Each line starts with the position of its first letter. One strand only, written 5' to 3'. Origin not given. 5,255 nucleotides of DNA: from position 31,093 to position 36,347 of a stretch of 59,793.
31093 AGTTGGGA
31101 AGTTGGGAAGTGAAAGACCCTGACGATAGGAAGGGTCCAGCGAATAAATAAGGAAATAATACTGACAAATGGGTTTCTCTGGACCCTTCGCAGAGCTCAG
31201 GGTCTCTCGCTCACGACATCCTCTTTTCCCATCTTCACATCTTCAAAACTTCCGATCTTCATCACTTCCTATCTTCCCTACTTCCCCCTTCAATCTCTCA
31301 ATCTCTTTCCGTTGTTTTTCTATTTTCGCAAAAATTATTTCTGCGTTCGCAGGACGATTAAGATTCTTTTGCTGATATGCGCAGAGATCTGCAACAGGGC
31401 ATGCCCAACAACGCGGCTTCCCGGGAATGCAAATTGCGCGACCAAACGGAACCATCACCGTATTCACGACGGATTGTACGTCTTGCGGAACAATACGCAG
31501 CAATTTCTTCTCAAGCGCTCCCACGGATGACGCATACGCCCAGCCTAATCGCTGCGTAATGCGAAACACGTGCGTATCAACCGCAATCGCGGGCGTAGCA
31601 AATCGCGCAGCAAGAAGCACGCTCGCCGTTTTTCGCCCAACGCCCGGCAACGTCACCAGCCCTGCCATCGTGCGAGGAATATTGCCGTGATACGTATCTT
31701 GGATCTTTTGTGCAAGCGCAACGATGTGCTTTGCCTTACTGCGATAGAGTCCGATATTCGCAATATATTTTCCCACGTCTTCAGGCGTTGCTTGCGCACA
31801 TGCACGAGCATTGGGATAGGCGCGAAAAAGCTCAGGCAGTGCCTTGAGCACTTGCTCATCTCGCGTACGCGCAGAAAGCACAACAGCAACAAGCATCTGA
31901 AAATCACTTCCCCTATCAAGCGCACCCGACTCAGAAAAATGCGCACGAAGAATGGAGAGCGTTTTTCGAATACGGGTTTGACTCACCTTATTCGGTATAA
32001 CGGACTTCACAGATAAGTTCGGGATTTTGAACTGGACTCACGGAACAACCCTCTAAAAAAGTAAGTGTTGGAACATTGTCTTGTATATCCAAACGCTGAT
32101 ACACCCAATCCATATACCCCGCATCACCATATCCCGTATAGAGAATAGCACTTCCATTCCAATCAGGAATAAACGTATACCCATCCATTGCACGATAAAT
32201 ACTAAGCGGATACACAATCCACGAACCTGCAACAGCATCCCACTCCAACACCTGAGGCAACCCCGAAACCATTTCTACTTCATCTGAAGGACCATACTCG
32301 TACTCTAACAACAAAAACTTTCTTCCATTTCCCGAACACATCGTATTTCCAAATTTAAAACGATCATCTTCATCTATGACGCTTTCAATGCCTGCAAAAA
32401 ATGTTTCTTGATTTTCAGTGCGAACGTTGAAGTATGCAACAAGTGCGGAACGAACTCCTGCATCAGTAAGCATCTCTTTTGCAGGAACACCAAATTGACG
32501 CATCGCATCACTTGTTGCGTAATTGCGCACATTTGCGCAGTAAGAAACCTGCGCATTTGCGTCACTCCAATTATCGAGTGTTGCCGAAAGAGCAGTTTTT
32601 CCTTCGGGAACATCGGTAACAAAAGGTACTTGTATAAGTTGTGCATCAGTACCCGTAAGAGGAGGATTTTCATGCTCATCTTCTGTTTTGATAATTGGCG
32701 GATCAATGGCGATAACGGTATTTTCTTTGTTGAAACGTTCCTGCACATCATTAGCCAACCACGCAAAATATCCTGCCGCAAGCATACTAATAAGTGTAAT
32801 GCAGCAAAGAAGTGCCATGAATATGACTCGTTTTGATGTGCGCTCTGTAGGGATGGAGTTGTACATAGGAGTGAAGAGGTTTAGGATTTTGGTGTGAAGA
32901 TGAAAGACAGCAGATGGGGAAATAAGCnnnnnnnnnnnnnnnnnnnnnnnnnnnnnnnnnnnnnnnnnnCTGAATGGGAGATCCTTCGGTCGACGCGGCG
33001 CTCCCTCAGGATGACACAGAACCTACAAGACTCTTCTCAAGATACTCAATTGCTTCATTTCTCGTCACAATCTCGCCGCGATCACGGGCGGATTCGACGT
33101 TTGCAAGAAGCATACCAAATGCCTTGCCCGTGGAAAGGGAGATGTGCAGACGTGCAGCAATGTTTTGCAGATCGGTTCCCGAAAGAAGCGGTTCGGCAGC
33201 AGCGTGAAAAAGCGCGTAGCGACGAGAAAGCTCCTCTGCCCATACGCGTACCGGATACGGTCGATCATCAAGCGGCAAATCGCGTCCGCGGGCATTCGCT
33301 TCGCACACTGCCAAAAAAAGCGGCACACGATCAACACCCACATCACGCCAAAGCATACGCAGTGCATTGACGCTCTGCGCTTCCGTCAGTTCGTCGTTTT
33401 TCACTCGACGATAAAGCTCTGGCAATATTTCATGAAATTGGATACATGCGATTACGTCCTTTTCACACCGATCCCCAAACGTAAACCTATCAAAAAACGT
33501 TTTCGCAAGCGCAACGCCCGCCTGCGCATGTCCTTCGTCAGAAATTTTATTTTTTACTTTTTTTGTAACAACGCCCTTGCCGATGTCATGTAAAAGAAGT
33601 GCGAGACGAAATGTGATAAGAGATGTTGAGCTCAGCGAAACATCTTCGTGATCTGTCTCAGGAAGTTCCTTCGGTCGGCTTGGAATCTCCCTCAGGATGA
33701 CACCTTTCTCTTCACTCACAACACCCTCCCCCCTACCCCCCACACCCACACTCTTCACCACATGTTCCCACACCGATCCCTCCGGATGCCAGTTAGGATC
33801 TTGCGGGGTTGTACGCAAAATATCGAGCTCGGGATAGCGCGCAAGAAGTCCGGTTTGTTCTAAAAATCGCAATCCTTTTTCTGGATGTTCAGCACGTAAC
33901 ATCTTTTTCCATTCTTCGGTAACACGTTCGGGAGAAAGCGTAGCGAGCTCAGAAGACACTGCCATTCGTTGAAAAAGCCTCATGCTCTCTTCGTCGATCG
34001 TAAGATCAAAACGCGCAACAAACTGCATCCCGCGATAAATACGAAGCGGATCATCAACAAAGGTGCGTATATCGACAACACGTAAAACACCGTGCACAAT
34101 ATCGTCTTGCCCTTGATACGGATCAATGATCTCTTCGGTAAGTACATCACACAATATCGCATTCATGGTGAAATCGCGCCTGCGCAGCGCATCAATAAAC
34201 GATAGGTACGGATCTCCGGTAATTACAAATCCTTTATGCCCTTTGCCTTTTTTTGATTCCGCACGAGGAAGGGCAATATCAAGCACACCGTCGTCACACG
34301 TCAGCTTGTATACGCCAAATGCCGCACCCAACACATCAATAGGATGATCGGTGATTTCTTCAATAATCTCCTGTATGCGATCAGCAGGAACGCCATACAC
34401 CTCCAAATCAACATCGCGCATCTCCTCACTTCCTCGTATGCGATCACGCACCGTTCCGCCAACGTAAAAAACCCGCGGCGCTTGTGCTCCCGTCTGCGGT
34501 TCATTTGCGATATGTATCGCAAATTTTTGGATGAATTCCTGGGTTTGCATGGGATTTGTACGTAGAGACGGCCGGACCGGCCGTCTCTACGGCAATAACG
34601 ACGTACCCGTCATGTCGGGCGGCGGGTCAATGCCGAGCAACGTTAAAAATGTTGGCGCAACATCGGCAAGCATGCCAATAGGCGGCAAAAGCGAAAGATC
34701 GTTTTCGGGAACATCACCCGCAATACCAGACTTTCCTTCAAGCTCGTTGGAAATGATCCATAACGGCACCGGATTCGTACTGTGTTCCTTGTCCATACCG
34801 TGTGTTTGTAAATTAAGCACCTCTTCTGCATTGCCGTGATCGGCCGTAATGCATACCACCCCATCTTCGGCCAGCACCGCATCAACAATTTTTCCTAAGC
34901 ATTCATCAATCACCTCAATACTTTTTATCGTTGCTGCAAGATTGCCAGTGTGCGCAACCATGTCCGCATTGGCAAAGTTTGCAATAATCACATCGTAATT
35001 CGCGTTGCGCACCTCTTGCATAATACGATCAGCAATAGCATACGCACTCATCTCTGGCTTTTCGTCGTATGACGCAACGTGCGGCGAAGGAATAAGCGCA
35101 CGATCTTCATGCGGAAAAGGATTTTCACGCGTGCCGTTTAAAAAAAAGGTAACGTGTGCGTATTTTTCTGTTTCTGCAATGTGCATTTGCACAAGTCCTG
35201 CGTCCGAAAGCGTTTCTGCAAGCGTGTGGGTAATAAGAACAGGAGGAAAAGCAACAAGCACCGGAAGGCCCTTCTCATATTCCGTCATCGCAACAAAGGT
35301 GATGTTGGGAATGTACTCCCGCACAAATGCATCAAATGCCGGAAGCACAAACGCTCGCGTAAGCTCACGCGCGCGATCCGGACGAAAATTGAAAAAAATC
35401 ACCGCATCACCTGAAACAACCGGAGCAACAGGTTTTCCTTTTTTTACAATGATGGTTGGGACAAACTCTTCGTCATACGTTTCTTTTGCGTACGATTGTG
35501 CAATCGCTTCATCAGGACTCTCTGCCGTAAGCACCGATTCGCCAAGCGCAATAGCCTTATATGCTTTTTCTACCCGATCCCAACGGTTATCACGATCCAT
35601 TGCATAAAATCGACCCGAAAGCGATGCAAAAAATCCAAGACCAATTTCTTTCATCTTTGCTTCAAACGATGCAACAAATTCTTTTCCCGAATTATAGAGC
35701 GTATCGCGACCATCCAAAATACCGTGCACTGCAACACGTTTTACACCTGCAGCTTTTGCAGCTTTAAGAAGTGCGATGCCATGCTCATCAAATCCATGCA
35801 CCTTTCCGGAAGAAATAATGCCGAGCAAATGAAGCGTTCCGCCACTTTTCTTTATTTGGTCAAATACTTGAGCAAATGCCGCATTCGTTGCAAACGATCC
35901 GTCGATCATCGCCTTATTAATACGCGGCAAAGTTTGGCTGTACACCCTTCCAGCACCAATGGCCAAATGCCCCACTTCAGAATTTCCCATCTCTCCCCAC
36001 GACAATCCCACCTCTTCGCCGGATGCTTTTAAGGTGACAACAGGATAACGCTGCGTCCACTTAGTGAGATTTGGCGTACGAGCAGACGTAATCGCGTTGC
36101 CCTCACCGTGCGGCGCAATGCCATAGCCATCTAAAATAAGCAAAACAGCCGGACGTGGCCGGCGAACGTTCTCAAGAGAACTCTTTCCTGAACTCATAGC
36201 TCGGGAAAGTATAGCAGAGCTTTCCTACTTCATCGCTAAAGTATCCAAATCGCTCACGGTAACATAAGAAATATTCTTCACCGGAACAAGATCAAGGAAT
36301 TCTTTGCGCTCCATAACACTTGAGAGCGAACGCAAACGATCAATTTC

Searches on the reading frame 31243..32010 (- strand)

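Call 14: search_protein_families(library=pfam, proteins=[window:31243-32010:-], max_evalue=1)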
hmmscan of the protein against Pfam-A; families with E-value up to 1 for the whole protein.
window:31243-32010:- (255 aa): 4 families
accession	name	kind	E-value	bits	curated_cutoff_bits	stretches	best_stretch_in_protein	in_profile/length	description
PF00730.31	HhH-GPD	-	3.1e-23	82.6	26.2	1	41-175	1-107/108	HhH-GPD superfamily base excision DNA repair protein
PF00633.29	HHH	-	9e-07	28.9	24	1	107-134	2-29/30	Helix-hairpin-helix motif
PF10576.14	EndIII_4Fe-2S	-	0.00049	20.8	20.5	1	194-210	1-17/17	Iron-sulfur binding domain of endonuclease III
PF21176.3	RecR_HhH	-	0.059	13.6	27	1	118-129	8-19/45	RecR, helix-hairpin-helix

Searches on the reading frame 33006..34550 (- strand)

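Call 72: search_protein_families(library=pfam, proteins=[window:33006-34550:-], max_evalue=0.01)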
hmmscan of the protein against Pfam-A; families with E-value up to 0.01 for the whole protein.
window:33006-34550:- (514 aa): 3 families
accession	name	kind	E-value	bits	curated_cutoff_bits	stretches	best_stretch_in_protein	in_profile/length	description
PF01743.26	PolyA_pol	-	8.6e-16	58.9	23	1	28-157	2-126/126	Poly A polymerase head domain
PF12627.12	PolyA_pol_RNAbd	-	4.3e-12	46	22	1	183-243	2-61/64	Probable RNA and SrmB- binding site of polymerase A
PF01966.28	HD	-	3.3e-06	27.8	22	1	312-380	25-92/116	HD domain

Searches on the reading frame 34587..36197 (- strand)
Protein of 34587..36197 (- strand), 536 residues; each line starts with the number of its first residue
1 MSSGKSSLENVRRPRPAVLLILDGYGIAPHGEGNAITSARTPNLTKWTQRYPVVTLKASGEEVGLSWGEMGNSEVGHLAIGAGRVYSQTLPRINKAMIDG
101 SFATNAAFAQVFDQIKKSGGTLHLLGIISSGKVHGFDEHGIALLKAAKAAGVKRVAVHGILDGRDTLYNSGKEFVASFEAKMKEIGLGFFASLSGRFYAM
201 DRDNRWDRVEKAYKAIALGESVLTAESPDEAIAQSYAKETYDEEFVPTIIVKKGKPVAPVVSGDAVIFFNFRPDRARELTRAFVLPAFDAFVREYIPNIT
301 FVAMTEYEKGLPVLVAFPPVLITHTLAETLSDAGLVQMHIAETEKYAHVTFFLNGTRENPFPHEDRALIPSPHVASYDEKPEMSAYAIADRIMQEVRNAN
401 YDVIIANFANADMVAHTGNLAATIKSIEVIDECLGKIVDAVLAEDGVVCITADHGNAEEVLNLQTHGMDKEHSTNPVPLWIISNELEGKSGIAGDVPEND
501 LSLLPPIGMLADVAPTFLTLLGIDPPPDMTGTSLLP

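Call 80: search_protein_families(library=pfam, proteins=[window:34587-36197:-], max_evalue=0.0001)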
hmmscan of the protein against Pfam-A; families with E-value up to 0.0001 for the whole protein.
window:34587-36197:- (536 aa): 3 families
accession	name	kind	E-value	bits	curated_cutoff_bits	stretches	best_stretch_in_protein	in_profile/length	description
PF06415.18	iPGM_N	-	1.1e-73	247.8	27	1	93-309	1-217/217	BPG-independent PGAM N-terminus (iPGM_N)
PF01676.23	Metalloenzyme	-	6.7e-72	242.5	24.3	1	16-524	2-251/252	Metalloenzyme superfamily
PF00884.28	Sulfatase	-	9.9e-05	22.2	25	0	402-523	200-301/301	Sulfatase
